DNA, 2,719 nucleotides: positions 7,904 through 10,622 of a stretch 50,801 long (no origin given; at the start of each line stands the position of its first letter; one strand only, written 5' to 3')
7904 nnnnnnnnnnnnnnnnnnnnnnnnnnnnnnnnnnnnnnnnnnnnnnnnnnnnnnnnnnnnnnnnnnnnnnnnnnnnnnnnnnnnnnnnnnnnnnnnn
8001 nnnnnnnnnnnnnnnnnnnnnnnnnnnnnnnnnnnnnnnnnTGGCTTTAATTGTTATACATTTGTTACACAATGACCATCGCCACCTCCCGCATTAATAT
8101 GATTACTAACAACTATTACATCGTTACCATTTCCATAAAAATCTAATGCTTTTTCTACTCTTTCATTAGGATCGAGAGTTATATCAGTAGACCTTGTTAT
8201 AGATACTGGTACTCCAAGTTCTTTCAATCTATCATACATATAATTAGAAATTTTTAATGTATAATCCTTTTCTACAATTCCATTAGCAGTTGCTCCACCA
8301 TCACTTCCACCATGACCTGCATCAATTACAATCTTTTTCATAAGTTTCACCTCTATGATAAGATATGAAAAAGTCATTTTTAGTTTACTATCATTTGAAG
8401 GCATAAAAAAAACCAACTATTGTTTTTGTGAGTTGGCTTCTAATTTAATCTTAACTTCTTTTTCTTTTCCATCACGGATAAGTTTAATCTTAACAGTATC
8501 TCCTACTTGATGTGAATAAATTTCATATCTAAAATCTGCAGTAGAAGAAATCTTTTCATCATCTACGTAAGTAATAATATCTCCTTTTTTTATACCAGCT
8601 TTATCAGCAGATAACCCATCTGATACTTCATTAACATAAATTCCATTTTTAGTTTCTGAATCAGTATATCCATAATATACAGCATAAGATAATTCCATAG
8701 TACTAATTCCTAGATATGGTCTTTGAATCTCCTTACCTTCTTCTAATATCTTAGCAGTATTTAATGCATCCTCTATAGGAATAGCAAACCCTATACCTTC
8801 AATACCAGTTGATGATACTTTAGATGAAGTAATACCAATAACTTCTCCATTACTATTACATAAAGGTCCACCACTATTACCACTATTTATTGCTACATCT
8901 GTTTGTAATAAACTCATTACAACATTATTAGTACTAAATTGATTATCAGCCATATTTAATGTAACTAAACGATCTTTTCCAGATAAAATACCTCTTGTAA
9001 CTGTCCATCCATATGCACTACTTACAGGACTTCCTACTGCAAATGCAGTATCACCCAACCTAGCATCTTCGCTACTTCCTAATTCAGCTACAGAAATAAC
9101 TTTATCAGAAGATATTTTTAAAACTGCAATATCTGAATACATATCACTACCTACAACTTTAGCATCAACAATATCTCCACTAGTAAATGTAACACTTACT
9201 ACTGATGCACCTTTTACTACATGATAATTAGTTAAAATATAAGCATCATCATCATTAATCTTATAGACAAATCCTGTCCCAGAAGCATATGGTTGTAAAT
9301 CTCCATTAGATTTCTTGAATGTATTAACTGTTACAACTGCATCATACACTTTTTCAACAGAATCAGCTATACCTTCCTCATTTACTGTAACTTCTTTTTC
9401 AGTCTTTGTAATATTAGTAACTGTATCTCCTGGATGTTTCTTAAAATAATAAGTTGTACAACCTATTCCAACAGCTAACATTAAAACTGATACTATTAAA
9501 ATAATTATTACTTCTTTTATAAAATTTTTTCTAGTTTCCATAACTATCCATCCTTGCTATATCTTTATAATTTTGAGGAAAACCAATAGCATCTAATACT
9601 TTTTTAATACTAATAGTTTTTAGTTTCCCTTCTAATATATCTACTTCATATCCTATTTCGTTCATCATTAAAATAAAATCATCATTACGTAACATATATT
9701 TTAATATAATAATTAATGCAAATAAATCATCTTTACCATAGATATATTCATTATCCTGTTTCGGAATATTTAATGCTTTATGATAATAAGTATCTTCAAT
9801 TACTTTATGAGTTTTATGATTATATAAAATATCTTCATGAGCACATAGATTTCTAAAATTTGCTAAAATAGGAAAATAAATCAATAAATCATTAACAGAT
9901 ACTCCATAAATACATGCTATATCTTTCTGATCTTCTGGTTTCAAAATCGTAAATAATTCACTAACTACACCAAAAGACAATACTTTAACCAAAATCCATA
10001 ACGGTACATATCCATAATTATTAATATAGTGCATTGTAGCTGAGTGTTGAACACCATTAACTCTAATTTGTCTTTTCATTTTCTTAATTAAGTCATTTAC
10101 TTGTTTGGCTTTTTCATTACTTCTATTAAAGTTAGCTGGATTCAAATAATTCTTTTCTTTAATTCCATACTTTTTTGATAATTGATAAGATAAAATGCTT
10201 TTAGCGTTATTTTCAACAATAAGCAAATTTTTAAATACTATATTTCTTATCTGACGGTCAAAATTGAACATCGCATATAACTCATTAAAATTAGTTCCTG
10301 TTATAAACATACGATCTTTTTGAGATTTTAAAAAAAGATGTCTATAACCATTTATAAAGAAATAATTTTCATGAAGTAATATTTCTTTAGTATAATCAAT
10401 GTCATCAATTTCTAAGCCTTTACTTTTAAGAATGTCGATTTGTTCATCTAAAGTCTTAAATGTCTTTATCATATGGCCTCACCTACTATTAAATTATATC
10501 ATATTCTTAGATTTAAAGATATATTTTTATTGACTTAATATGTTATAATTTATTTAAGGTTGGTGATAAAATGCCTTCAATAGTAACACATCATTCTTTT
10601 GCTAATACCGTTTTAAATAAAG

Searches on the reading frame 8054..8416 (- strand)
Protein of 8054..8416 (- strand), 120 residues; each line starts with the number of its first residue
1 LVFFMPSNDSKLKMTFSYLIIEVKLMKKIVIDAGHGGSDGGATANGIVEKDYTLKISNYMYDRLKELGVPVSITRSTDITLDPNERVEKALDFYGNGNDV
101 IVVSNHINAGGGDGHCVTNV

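Call 6: search_protein_families(library=pfam, proteins=[window:8054-8416:-], max_evalue=0.01)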
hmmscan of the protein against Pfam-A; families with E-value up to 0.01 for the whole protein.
window:8054-8416:- (120 aa): 1 family
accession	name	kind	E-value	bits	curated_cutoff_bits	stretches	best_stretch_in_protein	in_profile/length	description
PF01520.23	Amidase_3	-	1.7e-18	67.7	27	1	29-110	1-79/174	N-acetylmuramoyl-L-alanine amidase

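Call 7: search_protein_families(library=padloc, proteins=[window:8054-8416:-], max_evalue=0.01)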
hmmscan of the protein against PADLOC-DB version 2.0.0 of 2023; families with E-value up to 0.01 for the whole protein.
window:8054-8416:- (120 aa): 0 families

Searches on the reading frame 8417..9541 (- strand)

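Call 6: search_protein_families(library=pfam, proteins=[window:8417-9541:-], max_evalue=0.01)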
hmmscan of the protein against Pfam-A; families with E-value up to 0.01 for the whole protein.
window:8417-9541:- (374 aa): 8 families
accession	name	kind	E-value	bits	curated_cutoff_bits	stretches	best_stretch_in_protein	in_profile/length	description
PF13365.12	Trypsin_2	-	3.5e-29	102.8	27.6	1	88-237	1-144/144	Trypsin-like peptidase domain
PF13180.12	PDZ_2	-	6.2e-21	74.9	27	1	275-367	1-80/80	PDZ domain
PF00089.32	Trypsin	-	2e-16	60.9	20.6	1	99-260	35-217/220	Trypsin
PF00595.29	PDZ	-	1.1e-08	35.7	23.2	1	295-353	22-79/81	PDZ domain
PF17820.7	PDZ_6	-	4e-07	30.1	27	1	303-354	2-52/54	PDZ domain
PF20322.3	DUF6617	-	0.0048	16.5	27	1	30-108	57-130/316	Family of unknown function (DUF6617)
PF14685.13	PDZ_Tricorn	-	0.0057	17.1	25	0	315-364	36-87/88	Tricorn protease PDZ domain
PF02907.21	Peptidase_S29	-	0.007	16.6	25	0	207-257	94-144/149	Hepatitis C virus NS3 protease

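Call 7: search_protein_families(library=padloc, proteins=[window:8417-9541:-], max_evalue=0.01)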
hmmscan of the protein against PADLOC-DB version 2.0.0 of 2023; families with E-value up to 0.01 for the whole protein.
window:8417-9541:- (374 aa): 5 families
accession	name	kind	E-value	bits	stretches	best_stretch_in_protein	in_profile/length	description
PDLC02960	RT-Protease_XI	-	1.3e-14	52.1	1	59-259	328-500/506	single gene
PDLC02959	RT-Protease_XI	-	3.9e-13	47.2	1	60-261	331-506/510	single gene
PDLC00169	HamA1|HamA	-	1.3e-06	25.2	1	98-265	35-193/483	DUF1837 domain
PDLC05022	PDC-S45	-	2.1e-06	24.9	1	63-124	18-79/293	-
PDLC04593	PDC-M35A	-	0.00012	19.9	1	117-238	64-178/216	-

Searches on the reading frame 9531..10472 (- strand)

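Call 6: search_protein_families(library=pfam, proteins=[window:9531-10472:-], max_evalue=0.01)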
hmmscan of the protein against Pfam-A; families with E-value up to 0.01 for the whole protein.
window:9531-10472:- (313 aa): 1 family
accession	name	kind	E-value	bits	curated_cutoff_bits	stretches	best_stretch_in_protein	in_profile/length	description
PF07751.16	Abi_2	-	3.1e-39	135.6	25.6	1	30-218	1-184/184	Abi-like protein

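Call 7: search_protein_families(library=padloc, proteins=[window:9531-10472:-], max_evalue=0.01)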
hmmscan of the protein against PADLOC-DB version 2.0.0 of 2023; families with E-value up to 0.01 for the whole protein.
window:9531-10472:- (313 aa): 1 family
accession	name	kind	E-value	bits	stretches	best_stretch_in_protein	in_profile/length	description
PDLC02344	AbiD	-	2.7e-55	186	1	2-306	4-275/277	AbiD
